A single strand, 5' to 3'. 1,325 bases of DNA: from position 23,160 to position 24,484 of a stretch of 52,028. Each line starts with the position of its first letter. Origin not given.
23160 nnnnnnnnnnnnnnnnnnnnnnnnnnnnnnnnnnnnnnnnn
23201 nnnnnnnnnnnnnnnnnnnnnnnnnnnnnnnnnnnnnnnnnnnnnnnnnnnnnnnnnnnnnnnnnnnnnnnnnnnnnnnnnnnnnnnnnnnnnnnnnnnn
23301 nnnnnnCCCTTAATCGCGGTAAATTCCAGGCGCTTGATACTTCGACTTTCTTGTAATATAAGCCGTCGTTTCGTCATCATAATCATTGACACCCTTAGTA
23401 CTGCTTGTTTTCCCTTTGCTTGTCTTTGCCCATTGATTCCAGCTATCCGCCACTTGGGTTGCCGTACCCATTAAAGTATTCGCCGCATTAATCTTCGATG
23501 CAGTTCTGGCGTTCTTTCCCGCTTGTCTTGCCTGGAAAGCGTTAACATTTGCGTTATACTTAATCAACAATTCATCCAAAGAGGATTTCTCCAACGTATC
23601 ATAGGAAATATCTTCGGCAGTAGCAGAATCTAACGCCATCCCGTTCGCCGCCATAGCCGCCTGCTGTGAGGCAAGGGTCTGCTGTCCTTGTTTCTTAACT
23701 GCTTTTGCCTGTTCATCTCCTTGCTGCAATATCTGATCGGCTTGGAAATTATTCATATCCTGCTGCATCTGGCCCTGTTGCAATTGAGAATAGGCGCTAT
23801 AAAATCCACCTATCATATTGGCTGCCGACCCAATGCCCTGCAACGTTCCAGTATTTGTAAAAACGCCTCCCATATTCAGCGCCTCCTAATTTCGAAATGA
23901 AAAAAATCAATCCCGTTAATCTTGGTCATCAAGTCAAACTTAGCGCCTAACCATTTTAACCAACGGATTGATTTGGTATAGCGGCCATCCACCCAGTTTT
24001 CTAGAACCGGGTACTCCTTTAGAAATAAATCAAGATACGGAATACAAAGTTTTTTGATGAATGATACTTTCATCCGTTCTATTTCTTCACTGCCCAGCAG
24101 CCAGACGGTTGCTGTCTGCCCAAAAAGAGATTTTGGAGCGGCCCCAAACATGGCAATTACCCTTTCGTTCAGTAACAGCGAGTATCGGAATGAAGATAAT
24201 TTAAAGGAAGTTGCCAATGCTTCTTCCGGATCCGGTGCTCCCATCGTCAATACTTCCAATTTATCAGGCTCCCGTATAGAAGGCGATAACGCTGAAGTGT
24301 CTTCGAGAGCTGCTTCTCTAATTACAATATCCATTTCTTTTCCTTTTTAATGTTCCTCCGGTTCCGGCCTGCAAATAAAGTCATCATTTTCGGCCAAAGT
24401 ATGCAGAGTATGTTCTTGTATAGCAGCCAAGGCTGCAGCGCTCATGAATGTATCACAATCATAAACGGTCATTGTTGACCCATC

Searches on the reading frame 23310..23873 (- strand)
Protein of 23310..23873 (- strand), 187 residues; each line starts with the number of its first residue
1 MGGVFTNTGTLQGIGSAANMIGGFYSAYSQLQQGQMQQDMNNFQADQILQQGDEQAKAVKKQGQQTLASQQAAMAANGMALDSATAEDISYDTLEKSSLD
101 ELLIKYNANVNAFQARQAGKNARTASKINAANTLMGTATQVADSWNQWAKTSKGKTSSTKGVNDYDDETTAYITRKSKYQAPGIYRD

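Call 7: search_protein_families(library=phrogs, proteins=[window:23310-23873:-], max_evalue=0.001)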
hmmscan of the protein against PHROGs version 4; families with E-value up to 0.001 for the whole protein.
window:23310-23873:- (187 aa): 1 family
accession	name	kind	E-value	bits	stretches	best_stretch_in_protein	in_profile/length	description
phrog_418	-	head and packaging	7.3e-21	75.9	1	8-152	9-160/166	internal virion protein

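Call 25: search_protein_families(library=pfam, proteins=[window:23310-23873:-], max_evalue=0.01)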
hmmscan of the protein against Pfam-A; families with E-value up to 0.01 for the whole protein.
window:23310-23873:- (187 aa): 0 families

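Call 90: search_protein_families(library=ncbifam, proteins=[window:23310-23873:-], max_evalue=0.01)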
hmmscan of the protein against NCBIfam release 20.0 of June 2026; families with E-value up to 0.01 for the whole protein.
window:23310-23873:- (187 aa): 0 families

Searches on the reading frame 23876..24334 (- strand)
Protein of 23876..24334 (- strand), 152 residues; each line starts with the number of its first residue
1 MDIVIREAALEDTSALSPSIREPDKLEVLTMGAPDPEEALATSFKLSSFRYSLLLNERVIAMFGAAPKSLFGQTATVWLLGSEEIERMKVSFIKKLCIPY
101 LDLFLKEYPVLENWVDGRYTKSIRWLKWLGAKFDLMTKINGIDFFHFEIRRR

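Call 7: search_protein_families(library=phrogs, proteins=[window:23876-24334:-], max_evalue=0.001)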
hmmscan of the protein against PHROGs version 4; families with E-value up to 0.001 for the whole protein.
window:23876-24334:- (152 aa): 2 families
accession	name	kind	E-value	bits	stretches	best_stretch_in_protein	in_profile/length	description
phrog_308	-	head and packaging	3.3e-32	112.8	1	2-151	2-150/151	internal virion protein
phrog_4177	-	unknown function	3.4e-05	24.9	1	47-134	39-123/143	-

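Call 25: search_protein_families(library=pfam, proteins=[window:23876-24334:-], max_evalue=0.01)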
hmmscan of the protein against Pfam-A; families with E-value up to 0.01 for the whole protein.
window:23876-24334:- (152 aa): 1 family
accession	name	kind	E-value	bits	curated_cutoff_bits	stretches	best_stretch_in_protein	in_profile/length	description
PF11090.14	Phage_T7_Gp13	-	2.2e-07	31.6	25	1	64-134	8-82/86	Bacteriophage T7, probable scaffold protein Gp13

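Call 90: search_protein_families(library=ncbifam, proteins=[window:23876-24334:-], max_evalue=0.01)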
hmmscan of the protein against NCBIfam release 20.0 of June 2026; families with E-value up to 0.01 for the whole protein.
window:23876-24334:- (152 aa): 0 families
